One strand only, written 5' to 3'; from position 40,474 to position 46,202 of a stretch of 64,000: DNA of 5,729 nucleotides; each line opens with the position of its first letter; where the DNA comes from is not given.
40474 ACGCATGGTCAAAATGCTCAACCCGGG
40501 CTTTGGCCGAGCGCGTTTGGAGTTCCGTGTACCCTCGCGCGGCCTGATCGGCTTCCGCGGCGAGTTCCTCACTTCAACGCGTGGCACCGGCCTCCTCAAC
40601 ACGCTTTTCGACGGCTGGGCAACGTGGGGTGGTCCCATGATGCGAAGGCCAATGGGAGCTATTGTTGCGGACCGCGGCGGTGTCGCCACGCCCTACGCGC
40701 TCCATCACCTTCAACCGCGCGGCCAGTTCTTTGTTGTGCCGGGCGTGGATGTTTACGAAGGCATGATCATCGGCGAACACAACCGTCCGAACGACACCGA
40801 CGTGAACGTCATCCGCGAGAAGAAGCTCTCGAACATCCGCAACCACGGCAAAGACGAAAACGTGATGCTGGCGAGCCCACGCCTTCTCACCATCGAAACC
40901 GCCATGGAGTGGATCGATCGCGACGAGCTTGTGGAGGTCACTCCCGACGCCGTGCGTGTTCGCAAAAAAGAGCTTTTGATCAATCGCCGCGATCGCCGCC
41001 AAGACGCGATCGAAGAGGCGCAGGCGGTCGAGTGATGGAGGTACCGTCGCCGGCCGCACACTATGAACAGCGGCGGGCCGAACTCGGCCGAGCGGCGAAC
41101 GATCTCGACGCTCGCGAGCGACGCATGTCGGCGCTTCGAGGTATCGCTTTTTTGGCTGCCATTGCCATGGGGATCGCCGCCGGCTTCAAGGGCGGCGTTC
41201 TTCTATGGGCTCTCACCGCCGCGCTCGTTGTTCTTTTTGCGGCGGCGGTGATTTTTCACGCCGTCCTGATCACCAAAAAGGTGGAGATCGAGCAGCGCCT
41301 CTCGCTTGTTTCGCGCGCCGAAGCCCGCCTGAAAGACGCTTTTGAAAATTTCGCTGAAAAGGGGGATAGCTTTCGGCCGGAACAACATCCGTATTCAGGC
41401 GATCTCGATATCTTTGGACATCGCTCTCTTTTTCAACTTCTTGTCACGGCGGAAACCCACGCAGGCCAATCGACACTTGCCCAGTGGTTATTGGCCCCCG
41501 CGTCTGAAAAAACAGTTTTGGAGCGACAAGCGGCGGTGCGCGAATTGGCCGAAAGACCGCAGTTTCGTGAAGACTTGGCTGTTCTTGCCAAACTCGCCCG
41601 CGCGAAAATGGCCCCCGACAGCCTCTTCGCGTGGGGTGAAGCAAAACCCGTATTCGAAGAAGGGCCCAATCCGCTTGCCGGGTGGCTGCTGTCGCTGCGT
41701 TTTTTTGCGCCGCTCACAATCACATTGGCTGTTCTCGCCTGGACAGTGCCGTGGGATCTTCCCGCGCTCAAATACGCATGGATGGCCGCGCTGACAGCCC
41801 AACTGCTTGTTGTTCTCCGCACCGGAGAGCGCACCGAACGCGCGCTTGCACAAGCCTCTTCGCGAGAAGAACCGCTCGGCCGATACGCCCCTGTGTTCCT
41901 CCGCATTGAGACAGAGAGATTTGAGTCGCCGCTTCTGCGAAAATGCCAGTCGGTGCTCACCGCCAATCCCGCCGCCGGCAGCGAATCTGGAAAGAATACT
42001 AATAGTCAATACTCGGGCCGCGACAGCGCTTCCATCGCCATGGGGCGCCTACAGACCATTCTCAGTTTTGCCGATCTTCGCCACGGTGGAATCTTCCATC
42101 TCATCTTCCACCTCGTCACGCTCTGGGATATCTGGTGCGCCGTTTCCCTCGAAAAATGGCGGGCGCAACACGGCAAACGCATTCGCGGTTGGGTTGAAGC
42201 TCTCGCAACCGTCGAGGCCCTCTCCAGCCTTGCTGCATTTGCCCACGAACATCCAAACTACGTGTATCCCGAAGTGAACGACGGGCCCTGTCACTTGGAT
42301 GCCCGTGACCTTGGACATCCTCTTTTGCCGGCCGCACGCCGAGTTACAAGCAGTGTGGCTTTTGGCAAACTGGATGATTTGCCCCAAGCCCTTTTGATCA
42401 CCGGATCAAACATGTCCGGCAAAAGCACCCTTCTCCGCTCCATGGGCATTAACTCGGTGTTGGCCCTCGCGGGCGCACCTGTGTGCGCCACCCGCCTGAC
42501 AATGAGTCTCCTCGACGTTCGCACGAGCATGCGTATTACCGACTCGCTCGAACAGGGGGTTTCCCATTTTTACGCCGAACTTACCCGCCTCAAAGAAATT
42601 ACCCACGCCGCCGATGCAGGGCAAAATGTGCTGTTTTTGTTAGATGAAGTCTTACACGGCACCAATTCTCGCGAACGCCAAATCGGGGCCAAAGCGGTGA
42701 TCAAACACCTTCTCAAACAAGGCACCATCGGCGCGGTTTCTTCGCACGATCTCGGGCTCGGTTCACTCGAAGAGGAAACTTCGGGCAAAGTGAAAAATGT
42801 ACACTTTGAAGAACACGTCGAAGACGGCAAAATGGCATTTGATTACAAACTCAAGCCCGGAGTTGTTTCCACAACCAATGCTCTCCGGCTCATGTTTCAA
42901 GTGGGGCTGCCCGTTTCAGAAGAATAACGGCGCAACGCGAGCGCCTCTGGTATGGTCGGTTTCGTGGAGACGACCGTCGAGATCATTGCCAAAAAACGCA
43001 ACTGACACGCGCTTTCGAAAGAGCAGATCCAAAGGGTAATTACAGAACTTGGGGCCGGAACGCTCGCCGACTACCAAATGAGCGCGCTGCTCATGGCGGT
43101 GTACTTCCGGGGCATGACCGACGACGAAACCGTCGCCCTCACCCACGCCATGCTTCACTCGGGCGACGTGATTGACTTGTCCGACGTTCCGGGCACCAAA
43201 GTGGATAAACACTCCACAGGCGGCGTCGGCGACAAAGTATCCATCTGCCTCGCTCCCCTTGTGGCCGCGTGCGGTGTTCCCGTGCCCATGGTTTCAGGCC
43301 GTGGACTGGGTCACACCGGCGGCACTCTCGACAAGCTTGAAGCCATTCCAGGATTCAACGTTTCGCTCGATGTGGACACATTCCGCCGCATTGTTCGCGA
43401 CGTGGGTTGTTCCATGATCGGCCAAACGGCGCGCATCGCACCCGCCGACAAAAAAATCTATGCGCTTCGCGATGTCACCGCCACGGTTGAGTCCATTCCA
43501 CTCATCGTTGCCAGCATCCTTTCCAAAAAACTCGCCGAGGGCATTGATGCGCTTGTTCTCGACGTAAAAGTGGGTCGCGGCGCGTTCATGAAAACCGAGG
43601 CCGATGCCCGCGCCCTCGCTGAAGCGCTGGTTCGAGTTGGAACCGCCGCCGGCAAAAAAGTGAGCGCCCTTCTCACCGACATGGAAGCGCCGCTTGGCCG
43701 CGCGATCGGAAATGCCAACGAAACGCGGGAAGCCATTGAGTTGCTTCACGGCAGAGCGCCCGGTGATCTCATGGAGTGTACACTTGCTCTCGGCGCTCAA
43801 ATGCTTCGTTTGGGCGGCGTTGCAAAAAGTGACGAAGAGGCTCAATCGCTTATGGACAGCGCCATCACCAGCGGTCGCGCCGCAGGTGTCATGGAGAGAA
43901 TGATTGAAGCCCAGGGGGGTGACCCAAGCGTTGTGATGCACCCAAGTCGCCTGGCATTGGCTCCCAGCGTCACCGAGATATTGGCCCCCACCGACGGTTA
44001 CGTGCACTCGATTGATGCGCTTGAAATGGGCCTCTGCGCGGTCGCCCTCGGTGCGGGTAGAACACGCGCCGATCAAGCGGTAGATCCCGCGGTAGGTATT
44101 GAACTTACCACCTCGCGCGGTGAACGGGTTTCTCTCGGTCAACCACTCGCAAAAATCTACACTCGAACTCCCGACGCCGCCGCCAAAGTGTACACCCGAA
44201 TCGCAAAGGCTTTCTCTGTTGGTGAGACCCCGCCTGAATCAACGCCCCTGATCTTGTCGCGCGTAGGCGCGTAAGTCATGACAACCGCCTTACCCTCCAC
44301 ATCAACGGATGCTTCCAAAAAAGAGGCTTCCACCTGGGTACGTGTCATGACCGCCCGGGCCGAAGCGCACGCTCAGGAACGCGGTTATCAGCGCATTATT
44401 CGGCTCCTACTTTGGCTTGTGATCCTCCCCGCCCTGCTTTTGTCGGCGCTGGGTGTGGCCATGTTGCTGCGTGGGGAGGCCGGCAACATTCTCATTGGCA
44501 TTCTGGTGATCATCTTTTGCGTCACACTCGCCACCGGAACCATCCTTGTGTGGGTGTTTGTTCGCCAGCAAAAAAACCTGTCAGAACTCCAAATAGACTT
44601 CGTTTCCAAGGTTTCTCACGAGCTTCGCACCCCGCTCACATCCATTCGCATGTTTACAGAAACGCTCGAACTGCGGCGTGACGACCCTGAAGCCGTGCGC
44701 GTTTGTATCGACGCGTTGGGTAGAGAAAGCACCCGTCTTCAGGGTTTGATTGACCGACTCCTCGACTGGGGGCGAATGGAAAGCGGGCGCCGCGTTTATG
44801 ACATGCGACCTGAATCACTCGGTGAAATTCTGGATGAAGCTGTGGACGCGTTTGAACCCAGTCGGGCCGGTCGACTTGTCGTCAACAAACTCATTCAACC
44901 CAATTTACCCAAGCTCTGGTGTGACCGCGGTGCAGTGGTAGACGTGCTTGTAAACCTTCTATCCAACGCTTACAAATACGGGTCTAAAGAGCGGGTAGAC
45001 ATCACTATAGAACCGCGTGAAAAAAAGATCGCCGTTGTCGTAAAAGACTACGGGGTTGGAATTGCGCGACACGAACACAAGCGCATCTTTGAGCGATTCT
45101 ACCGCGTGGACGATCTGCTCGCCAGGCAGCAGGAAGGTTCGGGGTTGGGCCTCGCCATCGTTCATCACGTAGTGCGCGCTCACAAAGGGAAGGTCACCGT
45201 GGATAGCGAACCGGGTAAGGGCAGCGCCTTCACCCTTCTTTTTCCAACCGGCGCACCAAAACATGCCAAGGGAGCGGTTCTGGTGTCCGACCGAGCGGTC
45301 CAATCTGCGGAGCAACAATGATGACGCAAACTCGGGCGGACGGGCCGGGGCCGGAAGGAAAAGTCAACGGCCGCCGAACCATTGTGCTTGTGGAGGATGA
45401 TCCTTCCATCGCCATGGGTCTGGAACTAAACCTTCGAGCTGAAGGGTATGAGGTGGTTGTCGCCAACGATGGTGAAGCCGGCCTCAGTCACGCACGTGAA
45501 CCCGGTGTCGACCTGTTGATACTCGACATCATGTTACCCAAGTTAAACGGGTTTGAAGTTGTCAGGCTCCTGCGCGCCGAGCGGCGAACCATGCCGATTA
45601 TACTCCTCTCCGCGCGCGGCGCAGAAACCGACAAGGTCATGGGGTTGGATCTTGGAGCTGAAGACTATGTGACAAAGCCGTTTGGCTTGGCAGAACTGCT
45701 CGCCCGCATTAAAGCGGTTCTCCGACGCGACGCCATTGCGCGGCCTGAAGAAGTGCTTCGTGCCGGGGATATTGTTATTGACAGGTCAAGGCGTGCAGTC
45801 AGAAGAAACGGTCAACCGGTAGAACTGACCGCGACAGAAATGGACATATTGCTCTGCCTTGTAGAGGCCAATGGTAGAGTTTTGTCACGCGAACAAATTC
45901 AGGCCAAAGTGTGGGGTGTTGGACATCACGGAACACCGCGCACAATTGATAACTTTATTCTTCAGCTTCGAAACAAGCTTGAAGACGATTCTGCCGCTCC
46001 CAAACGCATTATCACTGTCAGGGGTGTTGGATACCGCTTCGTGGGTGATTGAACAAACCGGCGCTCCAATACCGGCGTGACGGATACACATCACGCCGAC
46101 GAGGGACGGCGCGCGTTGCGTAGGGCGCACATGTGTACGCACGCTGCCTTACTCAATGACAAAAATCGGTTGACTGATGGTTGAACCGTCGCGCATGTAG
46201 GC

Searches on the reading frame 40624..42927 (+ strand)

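Call 61: search_protein_families(library=pfam, proteins=[window:40624-42927:+], max_evalue=0.001)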
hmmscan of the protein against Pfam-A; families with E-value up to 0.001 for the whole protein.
window:40624-42927:+ (767 aa): 2 families
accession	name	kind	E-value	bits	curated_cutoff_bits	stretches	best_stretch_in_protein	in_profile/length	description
PF00488.27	MutS_V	-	3.7e-24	86.2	30.2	1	591-763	2-173/188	MutS domain V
PF05192.23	MutS_III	-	5.4e-08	33.8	34.1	1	267-320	19-73/194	MutS domain III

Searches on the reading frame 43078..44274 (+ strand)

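Call 61: search_protein_families(library=pfam, proteins=[window:43078-44274:+], max_evalue=0.001)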
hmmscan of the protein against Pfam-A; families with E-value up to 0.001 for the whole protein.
window:43078-44274:+ (398 aa): 3 families
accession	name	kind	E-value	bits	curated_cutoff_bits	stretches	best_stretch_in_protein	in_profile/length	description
PF00591.27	Glycos_transf_3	-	4.9e-49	167.7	27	1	40-268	3-252/253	Glycosyl transferase family, a/b domain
PF07831.19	PYNP_C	-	3.6e-19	68.6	27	1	308-380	1-73/75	Pyrimidine nucleoside phosphorylase C-terminal domain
PF02885.22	Glycos_trans_3N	-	1.5e-08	34.7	26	1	1-29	35-63/63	Glycosyl transferase family, helical bundle domain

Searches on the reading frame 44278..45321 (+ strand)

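Call 61: search_protein_families(library=pfam, proteins=[window:44278-45321:+], max_evalue=0.001)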
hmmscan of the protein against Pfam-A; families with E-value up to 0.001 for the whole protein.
window:44278-45321:+ (347 aa): 3 families
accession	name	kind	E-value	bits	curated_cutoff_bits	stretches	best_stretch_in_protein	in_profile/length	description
PF02518.31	HATPase_c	-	2.2e-26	92.9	26.4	1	217-324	3-109/111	Histidine kinase-, DNA gyrase B-, and HSP90-like ATPase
PF00512.31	HisKA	-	4.7e-17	62.2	26.9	1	106-170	3-66/66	His Kinase A (phospho-acceptor) domain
PF13581.12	HATPase_c_2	-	6.5e-06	26.6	27.4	1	219-301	35-111/127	Histidine kinase-like ATPase domain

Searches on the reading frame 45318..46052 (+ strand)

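Call 61: search_protein_families(library=pfam, proteins=[window:45318-46052:+], max_evalue=0.001)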
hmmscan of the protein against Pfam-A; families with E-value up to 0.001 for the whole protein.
window:45318-46052:+ (244 aa): 2 families
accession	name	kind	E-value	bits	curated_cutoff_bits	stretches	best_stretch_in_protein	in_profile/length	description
PF00072.30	Response_reg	-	1.7e-28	99.4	30.2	1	22-132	1-111/111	Response regulator receiver domain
PF00486.34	Trans_reg_C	-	4.8e-25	87.9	26.2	1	165-241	1-77/77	Transcriptional regulatory protein, C terminal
